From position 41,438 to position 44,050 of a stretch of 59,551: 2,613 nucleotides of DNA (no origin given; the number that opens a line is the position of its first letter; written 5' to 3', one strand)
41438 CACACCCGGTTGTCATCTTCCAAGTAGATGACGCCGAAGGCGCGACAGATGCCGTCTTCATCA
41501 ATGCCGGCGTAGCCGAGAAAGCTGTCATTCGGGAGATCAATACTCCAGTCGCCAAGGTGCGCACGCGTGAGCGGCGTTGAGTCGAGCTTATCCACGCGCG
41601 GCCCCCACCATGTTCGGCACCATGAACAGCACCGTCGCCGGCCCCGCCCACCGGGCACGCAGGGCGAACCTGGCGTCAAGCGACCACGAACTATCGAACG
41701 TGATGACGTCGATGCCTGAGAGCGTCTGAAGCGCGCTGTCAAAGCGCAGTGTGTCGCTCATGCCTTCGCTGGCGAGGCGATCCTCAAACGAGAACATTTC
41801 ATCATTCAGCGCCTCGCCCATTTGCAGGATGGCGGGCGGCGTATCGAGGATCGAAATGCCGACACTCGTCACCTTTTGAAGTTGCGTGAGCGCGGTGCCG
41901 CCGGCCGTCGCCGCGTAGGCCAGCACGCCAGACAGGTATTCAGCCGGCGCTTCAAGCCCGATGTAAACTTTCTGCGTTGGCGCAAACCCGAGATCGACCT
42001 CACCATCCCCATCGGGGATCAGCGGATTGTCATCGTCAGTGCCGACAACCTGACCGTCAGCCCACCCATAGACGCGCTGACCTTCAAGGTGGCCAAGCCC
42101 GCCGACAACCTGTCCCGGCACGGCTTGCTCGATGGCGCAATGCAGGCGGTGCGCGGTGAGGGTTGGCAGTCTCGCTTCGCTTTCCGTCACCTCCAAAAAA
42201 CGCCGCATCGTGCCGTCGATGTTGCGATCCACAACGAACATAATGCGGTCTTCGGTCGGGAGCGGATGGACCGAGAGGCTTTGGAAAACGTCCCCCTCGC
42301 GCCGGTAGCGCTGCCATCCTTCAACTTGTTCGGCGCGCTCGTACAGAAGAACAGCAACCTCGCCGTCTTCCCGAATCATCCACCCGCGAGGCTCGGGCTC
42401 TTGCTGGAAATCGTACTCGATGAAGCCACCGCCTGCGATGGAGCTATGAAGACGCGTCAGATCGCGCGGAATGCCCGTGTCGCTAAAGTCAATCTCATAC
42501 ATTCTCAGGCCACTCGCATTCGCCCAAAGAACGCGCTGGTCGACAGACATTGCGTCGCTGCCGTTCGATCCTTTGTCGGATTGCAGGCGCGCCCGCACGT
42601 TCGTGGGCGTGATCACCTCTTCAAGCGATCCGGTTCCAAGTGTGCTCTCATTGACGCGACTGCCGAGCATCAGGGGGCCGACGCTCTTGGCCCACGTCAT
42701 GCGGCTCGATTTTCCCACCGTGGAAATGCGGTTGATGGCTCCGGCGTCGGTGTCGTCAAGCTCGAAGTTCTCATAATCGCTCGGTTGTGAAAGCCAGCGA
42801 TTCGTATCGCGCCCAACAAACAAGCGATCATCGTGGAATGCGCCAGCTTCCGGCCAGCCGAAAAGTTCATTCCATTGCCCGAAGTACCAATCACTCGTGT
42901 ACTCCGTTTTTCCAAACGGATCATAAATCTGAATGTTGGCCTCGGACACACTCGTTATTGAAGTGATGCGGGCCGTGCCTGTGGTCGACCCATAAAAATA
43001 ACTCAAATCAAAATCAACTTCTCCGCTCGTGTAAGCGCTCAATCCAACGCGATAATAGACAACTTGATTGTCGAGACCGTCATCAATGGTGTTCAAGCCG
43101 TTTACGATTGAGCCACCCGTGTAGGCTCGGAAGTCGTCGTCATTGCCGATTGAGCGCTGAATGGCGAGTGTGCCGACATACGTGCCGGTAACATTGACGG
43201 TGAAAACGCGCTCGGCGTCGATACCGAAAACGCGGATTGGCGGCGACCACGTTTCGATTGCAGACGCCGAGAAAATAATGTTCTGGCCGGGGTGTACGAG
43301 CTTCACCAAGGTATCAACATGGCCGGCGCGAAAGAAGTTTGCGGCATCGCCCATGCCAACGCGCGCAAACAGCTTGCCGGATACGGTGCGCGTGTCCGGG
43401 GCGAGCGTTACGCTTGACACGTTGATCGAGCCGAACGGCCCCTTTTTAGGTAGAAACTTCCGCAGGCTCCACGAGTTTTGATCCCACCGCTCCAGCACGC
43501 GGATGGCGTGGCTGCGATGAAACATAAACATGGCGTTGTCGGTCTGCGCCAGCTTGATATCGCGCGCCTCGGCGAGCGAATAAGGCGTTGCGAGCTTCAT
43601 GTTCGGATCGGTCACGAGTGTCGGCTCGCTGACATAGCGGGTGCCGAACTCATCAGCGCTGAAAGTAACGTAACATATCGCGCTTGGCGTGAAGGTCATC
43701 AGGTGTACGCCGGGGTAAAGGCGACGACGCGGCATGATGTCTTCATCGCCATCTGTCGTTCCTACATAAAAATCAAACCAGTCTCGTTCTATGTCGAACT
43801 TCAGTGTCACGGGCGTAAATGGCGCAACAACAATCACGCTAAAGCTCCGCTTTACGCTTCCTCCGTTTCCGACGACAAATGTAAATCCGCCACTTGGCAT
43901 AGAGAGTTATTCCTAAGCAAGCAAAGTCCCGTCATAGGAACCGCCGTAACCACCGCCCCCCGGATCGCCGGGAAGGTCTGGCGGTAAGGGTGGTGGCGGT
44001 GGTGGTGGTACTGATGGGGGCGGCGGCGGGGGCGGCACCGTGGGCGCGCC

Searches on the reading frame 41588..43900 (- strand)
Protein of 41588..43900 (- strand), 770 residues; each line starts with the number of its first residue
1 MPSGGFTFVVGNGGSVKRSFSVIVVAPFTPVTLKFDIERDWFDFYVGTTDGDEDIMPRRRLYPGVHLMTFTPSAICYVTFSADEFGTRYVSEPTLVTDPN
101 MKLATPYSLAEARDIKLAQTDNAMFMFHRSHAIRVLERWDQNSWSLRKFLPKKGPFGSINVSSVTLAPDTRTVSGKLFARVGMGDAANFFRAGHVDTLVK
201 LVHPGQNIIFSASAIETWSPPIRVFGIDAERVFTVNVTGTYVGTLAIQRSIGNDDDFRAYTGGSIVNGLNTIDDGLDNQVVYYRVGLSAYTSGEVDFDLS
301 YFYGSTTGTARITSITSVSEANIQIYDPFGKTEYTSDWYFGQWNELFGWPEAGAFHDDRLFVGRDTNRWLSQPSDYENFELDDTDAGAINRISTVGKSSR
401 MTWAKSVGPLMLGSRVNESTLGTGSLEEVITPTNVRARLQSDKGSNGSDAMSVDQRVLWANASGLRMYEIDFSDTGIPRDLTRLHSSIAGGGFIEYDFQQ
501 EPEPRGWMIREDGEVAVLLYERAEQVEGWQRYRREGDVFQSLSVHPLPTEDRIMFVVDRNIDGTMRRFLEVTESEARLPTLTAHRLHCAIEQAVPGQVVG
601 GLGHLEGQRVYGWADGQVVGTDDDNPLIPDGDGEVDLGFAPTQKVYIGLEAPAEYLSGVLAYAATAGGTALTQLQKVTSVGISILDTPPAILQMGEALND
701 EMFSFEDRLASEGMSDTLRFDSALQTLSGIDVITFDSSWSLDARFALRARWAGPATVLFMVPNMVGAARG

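Call 17: search_protein_families(library=phrogs, proteins=[window:41588-43900:-], max_evalue=0.001)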
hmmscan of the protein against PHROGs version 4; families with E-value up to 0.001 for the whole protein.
window:41588-43900:- (770 aa): 4 families
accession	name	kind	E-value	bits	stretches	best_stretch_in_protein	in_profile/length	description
phrog_376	-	tail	2e-83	282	1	89-764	90-707/712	tail protein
phrog_15566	-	tail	9.3e-23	81.5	1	333-575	31-281/552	tail protein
phrog_20269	-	unknown function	1.2e-08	35.3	1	98-201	102-200/374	-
phrog_30010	-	unknown function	1.3e-06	28.5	1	478-574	205-301/517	-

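Call 18: search_protein_families(library=pfam, proteins=[window:41588-43900:-], max_evalue=0.001)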
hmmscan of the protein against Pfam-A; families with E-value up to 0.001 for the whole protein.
window:41588-43900:- (770 aa): 0 families
